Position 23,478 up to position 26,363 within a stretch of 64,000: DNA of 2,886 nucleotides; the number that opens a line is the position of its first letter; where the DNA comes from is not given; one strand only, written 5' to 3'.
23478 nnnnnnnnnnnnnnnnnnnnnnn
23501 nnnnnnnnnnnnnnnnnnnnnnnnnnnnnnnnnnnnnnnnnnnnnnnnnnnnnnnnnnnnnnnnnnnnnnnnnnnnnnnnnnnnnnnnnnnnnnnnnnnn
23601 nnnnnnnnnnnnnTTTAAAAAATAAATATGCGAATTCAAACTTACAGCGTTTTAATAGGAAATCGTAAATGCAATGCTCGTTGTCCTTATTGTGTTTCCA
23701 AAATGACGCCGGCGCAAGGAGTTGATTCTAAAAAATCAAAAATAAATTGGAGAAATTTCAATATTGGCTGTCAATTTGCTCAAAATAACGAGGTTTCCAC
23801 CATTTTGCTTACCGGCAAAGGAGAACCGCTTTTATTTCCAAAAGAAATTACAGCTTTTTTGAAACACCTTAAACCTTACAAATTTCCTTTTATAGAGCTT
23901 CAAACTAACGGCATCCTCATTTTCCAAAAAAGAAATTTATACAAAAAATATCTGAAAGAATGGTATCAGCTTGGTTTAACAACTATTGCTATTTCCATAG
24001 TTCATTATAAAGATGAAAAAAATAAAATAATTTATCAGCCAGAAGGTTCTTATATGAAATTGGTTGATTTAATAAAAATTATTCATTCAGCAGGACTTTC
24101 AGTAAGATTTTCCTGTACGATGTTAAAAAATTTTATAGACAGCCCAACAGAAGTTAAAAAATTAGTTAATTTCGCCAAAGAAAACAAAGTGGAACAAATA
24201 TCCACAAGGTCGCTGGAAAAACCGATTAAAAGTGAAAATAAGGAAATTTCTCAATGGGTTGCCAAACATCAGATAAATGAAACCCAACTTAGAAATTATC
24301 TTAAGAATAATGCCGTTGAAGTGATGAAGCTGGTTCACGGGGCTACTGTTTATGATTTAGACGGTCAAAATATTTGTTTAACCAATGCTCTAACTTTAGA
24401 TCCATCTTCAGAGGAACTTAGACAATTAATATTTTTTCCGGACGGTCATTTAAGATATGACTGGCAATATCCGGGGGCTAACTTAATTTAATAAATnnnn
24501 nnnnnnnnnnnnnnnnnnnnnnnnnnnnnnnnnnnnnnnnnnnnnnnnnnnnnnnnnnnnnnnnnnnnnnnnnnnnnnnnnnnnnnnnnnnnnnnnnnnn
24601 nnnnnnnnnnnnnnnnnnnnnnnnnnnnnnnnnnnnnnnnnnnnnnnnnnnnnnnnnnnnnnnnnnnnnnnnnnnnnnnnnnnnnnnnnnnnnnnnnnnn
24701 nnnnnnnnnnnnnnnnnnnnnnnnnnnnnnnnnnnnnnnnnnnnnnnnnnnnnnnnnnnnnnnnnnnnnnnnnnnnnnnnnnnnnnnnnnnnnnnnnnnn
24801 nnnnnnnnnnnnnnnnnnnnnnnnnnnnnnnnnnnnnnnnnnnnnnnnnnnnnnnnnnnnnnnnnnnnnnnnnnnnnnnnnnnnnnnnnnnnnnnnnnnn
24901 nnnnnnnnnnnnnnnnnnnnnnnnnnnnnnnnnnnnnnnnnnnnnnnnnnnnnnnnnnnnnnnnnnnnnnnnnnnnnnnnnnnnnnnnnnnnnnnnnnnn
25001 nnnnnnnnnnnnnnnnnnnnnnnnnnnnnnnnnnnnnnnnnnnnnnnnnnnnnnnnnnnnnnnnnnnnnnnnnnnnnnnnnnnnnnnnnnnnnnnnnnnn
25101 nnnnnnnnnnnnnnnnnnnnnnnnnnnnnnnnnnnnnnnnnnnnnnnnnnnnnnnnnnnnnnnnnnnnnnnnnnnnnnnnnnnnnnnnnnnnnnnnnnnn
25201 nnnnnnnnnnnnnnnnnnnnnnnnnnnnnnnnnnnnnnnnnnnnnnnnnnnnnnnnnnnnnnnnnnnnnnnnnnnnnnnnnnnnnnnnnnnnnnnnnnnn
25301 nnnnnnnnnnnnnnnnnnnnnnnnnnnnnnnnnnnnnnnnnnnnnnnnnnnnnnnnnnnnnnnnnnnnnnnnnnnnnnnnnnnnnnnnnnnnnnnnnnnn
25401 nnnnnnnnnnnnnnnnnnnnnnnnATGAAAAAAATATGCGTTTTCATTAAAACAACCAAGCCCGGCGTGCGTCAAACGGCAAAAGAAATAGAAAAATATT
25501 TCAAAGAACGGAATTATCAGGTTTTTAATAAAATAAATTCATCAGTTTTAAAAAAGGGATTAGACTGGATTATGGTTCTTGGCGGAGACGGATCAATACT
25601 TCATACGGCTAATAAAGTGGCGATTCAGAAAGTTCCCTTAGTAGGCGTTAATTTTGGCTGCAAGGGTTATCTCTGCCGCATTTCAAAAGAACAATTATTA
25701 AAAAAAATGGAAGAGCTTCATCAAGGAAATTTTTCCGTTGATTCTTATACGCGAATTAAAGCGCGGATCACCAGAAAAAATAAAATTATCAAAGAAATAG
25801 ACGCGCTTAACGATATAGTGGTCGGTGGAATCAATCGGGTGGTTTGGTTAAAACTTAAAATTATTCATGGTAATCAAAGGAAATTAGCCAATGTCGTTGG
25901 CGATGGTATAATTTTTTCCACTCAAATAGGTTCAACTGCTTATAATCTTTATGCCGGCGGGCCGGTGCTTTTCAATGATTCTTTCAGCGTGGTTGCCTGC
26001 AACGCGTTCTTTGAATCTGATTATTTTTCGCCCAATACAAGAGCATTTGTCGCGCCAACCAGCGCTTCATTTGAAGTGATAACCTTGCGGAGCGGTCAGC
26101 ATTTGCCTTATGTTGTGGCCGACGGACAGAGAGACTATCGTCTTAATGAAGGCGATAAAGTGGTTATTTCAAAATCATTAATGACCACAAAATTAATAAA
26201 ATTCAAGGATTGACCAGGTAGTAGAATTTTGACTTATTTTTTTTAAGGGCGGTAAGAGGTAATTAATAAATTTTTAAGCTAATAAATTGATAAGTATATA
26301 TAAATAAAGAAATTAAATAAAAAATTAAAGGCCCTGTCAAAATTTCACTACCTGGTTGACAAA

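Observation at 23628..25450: Unexplained radical-SAM plus PLP-fold-like gene pair embedded between nadR and nadK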

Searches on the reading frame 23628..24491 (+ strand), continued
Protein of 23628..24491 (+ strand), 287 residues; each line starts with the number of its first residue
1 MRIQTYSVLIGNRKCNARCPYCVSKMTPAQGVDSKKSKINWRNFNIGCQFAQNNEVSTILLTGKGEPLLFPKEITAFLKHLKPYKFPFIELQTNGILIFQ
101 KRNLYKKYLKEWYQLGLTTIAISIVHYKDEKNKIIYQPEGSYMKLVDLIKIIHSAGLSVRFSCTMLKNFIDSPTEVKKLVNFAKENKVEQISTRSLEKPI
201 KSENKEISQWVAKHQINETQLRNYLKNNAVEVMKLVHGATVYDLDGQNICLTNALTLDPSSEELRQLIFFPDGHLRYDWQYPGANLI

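Call 60: search_protein_families(library=padloc, proteins=[window:23628-24488:+], max_evalue=0.01)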
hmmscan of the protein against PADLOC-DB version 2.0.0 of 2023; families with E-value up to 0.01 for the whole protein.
window:23628-24488:+ (287 aa): 2 families
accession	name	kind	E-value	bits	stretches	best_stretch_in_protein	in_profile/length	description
PDLC02903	pVip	-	1.6e-08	32.4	1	13-218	8-194/257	Viperins not associated with kinases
PDLC02904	pVip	-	6.8e-05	20.5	1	13-215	11-198/262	Viperins associated with kinases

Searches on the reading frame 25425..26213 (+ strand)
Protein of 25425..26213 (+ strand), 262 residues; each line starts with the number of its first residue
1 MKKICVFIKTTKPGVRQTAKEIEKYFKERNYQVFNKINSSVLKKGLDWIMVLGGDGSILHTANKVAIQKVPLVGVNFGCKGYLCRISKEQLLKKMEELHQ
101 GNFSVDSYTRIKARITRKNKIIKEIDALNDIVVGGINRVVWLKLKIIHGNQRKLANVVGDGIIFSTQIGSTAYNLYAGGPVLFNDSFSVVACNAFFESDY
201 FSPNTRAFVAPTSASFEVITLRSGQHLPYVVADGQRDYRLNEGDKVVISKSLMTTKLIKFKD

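Call 3: search_protein_families(library=pfam, proteins=[window:25425-26213:+], max_evalue=0.1)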
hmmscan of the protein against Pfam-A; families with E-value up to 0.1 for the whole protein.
window:25425-26213:+ (262 aa): 4 families
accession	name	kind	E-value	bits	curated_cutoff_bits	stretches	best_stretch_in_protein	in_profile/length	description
PF20143.4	NAD_kinase_C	-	8.7e-11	42.1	23.7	1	147-259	19-125/126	ATP-NAD kinase C-terminal domain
PF01513.26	NAD_kinase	-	1.9e-10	41.6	25.5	1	38-102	65-129/130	ATP-NAD kinase N-terminal domain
PF00781.29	DAGK_cat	-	0.01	15.9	23.6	1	35-73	45-85/125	Diacylglycerol kinase catalytic domain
PF00365.25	PFK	-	0.086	12.6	30.9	0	29-75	75-121/277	Phosphofructokinase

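Call 4: search_protein_families(library=ncbifam, proteins=[window:25425-26213:+], max_evalue=0.1)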
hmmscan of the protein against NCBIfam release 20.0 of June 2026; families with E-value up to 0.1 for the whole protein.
window:25425-26213:+ (262 aa): 21 families
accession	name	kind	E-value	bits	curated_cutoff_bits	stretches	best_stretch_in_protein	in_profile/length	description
NF002306.0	PRK01231.1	equivalog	1.1e-39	136.4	316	1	32-259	53-275/299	NAD(+) kinase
NF002892.0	PRK03372.1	equivalog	2.5e-36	125.6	299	1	19-260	41-279/312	NAD kinase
NF010678.0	PRK14076.1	equivalog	4.1e-33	115.1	493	1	21-260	324-556/570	bifunctional NADP phosphatase/NAD kinase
NF002561.0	PRK02155.1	equivalog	7.9e-31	107.4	371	1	32-258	51-270/297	NAD kinase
NF003391.0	PRK04539.1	equivalog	2.2e-29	102.6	470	1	32-251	55-267/296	inorganic polyphosphate/ATP-NAD kinase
NF002732.0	PRK02649.1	equivalog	3.4e-29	102.3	348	1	41-261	64-277/305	NAD(+) kinase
NF002521.0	PRK01911.1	equivalog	3.5e-29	102.1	309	1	32-261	51-272/292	NAD kinase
NF002255.0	PRK01185.1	subfamily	3e-28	98.7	304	1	16-261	23-254/271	NAD(+) kinase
NF002984.0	PRK03708.1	equivalog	5.5e-28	98.1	326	1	40-261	52-262/277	NAD(+) kinase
NF002731.0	PRK02645.1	equivalog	2.3e-27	96.2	312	1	41-261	53-277/305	NAD(+) kinase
NF010679.0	PRK14077.1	equivalog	2.9e-25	89.2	343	1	37-261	56-271/287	NAD(+) kinase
NF002579.0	PRK02231.1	equivalog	4.7e-25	88.6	459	1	46-262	71-283/301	NAD(+) kinase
NF002893.0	PRK03378.1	equivalog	2.5e-24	86.1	386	1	42-262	60-274/292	NAD(+) kinase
NF010677.0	PRK14075.1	equivalog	1.3e-21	77.3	260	1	2-235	2-215/257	NAD(+) kinase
NF003406.0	PRK04761.1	equivalog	7.6e-21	74.4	211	1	38-185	29-171/257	NAD kinase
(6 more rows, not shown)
